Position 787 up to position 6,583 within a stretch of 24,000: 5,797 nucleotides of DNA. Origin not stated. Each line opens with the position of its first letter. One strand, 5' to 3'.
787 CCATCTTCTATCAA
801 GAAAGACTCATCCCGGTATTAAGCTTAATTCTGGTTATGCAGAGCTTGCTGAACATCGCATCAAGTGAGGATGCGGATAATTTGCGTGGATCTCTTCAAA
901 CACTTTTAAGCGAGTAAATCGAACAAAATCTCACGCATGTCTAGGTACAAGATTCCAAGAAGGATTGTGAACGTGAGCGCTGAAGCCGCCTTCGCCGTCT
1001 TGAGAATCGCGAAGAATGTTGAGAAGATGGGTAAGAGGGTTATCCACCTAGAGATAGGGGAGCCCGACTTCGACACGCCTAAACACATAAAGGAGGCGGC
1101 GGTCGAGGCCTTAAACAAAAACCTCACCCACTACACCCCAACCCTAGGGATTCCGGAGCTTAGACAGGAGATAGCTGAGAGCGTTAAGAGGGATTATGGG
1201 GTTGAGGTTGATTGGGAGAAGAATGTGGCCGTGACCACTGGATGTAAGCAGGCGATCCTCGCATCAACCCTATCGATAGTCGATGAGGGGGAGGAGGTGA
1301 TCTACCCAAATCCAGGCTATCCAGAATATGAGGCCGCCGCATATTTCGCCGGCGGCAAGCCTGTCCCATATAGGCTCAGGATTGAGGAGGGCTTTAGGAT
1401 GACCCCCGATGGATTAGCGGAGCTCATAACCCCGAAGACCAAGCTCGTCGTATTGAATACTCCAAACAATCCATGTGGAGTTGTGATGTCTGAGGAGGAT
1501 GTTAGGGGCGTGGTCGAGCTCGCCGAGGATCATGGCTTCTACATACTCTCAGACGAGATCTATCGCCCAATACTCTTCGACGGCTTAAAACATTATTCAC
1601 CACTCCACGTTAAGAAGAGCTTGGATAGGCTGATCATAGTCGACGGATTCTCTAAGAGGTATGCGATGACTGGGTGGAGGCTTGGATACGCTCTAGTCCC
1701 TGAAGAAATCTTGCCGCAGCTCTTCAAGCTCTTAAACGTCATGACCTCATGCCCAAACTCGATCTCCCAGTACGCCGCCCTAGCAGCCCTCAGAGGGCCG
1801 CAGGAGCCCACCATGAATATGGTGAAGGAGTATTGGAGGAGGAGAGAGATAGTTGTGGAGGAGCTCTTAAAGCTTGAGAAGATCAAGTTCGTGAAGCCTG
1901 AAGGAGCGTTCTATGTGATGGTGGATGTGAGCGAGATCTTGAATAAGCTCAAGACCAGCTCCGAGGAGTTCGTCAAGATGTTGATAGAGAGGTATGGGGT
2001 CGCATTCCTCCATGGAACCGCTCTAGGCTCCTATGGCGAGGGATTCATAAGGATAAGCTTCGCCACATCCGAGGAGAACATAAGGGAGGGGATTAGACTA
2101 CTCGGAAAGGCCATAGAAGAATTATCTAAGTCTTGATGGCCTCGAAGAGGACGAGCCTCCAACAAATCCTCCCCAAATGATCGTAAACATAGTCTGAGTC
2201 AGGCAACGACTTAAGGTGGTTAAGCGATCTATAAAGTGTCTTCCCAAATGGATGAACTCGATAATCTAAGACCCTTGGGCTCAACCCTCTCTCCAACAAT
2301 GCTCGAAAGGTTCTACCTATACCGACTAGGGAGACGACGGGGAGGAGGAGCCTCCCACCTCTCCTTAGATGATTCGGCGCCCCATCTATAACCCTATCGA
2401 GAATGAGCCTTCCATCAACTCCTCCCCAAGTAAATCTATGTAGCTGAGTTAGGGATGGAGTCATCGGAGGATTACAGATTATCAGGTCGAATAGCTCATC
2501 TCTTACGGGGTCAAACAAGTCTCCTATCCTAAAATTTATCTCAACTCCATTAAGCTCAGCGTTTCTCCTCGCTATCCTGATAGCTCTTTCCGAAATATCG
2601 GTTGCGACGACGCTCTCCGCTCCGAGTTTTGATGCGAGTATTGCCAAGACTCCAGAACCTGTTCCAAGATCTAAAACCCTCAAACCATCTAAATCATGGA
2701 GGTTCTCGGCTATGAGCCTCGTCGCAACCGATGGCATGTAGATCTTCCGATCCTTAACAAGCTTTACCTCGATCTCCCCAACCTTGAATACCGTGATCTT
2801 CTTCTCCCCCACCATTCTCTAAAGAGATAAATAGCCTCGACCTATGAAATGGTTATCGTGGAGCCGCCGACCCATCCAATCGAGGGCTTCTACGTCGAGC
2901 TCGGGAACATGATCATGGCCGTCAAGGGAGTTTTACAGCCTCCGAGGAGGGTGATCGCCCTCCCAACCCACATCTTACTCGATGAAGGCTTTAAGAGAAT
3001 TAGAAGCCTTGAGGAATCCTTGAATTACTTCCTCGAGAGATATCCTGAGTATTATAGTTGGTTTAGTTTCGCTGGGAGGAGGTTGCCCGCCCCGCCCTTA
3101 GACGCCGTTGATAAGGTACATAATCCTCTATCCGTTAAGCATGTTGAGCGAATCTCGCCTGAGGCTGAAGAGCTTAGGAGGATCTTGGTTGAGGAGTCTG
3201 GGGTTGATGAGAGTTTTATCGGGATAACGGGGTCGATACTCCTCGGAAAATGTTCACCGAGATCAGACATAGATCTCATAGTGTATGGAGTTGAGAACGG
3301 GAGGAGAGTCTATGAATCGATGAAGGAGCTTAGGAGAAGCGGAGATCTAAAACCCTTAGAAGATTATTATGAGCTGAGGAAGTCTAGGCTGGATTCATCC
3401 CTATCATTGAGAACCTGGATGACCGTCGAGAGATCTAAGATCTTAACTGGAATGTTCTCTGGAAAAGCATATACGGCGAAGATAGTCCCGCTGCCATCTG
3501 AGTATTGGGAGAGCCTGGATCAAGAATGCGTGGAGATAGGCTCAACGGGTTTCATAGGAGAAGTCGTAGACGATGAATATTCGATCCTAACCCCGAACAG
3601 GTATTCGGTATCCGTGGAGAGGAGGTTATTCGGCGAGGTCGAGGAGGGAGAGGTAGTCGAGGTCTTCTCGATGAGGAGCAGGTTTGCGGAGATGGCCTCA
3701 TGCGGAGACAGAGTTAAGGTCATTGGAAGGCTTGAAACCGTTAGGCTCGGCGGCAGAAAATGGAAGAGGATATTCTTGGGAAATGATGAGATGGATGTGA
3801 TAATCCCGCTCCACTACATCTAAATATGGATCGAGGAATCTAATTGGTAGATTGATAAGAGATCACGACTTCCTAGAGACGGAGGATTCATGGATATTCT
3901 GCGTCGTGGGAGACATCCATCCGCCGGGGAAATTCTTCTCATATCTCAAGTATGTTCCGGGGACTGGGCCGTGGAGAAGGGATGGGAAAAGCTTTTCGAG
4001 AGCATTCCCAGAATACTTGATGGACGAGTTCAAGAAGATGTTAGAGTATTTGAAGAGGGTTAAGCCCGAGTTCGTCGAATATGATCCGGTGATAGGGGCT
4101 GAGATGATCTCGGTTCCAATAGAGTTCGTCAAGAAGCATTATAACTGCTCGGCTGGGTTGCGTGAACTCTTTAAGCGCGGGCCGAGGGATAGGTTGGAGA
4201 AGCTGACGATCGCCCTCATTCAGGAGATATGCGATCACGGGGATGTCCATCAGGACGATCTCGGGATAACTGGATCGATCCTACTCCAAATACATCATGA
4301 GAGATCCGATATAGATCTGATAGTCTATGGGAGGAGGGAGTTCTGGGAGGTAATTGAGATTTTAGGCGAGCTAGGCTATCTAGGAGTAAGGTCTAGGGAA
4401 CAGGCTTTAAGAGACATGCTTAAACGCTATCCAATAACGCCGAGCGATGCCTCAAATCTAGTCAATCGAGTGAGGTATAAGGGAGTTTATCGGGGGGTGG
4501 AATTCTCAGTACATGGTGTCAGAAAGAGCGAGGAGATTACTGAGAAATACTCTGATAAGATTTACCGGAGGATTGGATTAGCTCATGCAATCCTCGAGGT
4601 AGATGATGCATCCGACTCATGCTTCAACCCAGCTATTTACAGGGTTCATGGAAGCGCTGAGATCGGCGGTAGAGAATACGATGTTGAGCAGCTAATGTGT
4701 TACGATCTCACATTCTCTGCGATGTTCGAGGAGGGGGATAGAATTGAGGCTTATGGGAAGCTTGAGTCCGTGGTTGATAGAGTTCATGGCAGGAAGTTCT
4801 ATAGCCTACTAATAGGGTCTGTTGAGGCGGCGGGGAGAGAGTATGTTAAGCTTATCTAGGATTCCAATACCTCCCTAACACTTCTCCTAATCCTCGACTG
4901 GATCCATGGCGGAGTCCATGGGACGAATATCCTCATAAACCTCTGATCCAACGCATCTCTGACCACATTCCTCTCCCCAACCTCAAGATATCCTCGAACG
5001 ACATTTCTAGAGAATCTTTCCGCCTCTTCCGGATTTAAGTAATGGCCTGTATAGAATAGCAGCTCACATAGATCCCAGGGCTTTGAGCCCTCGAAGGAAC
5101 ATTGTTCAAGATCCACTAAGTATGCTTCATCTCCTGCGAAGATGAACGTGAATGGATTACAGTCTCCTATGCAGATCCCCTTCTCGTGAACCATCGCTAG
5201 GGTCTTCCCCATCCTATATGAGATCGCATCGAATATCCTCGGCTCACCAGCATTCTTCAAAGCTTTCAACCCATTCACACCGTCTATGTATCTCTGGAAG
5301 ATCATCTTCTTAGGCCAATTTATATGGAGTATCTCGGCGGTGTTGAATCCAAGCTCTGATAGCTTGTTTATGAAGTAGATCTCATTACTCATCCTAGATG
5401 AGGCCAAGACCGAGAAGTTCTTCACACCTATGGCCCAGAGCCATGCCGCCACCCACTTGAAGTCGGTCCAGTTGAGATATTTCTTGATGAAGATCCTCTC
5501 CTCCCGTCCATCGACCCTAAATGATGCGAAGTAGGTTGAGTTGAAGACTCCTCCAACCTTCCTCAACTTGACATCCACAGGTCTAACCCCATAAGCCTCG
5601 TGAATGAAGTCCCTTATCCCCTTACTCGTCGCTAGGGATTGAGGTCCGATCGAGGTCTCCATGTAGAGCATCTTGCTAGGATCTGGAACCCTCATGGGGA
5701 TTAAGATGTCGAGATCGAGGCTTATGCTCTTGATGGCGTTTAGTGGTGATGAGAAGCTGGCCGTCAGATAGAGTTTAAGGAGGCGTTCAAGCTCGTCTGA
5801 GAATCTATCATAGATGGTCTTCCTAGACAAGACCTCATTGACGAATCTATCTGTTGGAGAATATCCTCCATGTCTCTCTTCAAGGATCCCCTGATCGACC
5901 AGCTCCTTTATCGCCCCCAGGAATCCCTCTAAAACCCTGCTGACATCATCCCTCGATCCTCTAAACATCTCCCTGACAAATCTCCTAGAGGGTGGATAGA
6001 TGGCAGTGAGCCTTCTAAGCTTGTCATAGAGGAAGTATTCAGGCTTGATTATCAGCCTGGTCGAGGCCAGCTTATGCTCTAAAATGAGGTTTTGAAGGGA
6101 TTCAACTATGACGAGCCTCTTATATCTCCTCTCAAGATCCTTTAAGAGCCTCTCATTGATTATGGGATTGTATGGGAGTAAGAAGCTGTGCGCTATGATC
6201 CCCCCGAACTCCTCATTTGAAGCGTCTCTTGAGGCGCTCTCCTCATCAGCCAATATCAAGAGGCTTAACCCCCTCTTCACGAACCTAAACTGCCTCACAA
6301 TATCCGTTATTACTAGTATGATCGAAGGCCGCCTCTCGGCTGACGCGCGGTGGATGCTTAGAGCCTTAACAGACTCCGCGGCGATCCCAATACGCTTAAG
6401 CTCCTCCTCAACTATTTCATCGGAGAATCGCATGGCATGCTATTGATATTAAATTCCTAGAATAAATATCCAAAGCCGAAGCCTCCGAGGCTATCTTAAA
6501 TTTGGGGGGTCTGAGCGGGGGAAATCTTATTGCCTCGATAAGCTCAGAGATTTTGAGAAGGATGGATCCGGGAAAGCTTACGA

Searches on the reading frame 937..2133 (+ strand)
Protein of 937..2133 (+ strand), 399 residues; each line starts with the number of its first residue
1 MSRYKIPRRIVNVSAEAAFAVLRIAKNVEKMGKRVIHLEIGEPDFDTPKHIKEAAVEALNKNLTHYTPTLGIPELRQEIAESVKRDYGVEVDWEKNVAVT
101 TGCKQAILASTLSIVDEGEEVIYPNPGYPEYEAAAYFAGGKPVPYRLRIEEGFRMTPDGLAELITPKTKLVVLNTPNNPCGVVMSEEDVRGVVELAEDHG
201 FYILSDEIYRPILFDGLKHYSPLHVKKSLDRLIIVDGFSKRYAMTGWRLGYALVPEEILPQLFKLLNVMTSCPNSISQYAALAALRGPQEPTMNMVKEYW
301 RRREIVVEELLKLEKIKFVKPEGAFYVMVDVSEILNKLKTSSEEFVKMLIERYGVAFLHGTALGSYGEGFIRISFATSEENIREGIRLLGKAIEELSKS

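Call 33: search_protein_families(library=pfam, proteins=[window:937-2133:+], max_evalue=0.0001)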
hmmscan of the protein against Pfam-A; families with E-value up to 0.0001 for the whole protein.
window:937-2133:+ (399 aa): 3 families
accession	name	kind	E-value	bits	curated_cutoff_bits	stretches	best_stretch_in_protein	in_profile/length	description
PF00155.27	Aminotran_1_2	-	1.6e-75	255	19.7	1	34-387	2-359/361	Aminotransferase class I and II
PF01041.23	DegT_DnrJ_EryC1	-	1.6e-05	24.7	19.8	1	95-206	41-145/360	DegT/DnrJ/EryC1/StrS aminotransferase family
PF01053.26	Cys_Met_Meta_PP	-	5.6e-05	22.3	27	1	97-219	71-187/381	Cys/Met metabolism PLP-dependent enzyme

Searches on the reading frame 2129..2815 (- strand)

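Call 33: search_protein_families(library=pfam, proteins=[window:2129-2815:-], max_evalue=0.0001)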
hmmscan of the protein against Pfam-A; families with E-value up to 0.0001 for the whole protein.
window:2129-2815:- (229 aa): 10 families
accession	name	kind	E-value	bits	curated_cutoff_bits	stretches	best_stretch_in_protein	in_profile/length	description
PF05175.20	MTS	-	3.2e-22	79.4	23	1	31-158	19-138/170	Methyltransferase small domain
PF06325.19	PrmA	-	1.6e-19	71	22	1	43-115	161-233/296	Ribosomal protein L11 methyltransferase (PrmA)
PF13847.12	Methyltransf_31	-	1.4e-14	54.5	27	1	43-118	3-84/145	Methyltransferase domain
PF13649.12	Methyltransf_25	-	3.9e-13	50.3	27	1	47-115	1-71/97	Methyltransferase domain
PF08241.18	Methyltransf_11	-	1.2e-10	42.4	21.2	1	48-115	1-67/95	Methyltransferase domain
PF13489.12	Methyltransf_23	-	2.8e-08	34.1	27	1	27-115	5-88/164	Methyltransferase domain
PF08242.18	Methyltransf_12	-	2.8e-06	28.4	30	1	48-115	1-72/98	Methyltransferase domain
PF03602.21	Cons_hypoth95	-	2.5e-05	24.5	24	1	41-120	39-125/182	Conserved hypothetical protein 95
PF01861.22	BpsA_C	-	2.7e-05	24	27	1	34-121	35-125/243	Branched-chain polyamine synthase A C-terminal domain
PF10294.15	Methyltransf_16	-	9.8e-05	22.6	21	0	38-91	41-94/174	Lysine methyltransferase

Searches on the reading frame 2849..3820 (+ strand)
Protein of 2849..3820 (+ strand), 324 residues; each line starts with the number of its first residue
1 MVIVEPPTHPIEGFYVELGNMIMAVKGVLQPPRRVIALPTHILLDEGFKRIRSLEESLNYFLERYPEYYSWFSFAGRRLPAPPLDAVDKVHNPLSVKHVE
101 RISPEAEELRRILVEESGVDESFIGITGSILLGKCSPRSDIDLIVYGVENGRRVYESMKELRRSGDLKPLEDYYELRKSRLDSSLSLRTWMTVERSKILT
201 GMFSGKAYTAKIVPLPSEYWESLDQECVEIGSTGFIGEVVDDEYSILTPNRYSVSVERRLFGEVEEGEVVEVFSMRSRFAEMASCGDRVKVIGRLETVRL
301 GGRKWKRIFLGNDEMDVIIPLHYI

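Call 33: search_protein_families(library=pfam, proteins=[window:2849-3820:+], max_evalue=0.0001)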
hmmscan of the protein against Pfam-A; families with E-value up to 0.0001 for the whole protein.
window:2849-3820:+ (324 aa): 1 family
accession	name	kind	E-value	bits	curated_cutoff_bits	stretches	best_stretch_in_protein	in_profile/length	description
PF01909.29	NTP_transf_2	-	9.9e-05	23.1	21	0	107-162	2-47/93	Nucleotidyltransferase domain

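Call 45: search_protein_families(library=pfam, proteins=[window:2849-3820:+], max_evalue=1)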
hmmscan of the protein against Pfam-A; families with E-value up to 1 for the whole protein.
window:2849-3820:+ (324 aa): 2 families
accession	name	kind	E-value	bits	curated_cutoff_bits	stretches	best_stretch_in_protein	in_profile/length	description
PF01909.29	NTP_transf_2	-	9.9e-05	23.1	21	1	107-162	2-47/93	Nucleotidyltransferase domain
PF18765.7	Polbeta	-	0.011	16.3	26.9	1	123-162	15-56/93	Polymerase beta, Nucleotidyltransferase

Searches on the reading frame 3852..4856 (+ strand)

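Call 33: search_protein_families(library=pfam, proteins=[window:3852-4856:+], max_evalue=0.0001)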
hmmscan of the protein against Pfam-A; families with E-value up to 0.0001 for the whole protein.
window:3852-4856:+ (335 aa): 0 families

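Call 45: search_protein_families(library=pfam, proteins=[window:3852-4856:+], max_evalue=1)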
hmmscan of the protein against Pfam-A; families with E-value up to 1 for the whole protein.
window:3852-4856:+ (335 aa): 2 families
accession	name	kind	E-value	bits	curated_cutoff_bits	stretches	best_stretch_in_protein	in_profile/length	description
PF01909.29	NTP_transf_2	-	0.0021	18.8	21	1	123-177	5-64/93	Nucleotidyltransferase domain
PF18765.7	Polbeta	-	0.0079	16.8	26.9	1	141-177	20-58/93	Polymerase beta, Nucleotidyltransferase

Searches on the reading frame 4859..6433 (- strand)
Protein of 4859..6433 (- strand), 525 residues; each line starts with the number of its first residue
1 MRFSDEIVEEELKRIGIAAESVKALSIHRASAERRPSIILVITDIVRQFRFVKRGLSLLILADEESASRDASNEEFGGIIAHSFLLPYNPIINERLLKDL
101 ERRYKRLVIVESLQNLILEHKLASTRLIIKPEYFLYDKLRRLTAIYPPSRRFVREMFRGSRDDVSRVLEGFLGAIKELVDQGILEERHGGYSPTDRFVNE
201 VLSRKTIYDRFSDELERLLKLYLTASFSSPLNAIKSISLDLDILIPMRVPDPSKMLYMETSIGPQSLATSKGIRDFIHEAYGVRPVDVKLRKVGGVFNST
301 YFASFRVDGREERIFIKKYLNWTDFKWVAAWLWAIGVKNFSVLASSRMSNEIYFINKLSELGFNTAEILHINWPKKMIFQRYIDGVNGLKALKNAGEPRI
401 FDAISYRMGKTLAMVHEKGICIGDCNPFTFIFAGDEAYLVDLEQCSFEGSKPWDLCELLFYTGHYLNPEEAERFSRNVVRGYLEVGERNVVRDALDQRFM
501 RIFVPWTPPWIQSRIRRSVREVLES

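Call 33: search_protein_families(library=pfam, proteins=[window:4859-6433:-], max_evalue=0.0001)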
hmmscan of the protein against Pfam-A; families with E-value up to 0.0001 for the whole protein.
window:4859-6433:- (525 aa): 0 families

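Call 45: search_protein_families(library=pfam, proteins=[window:4859-6433:-], max_evalue=1)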
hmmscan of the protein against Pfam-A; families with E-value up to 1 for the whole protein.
window:4859-6433:- (525 aa): 2 families
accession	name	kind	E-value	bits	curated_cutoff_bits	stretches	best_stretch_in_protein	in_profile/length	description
PF06293.20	Kdo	-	0.016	15.1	21.3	1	340-446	51-170/207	Lipopolysaccharide kinase (Kdo/WaaP) family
PF01163.29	RIO1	-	0.12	12.4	22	1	343-445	50-151/187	RIO domain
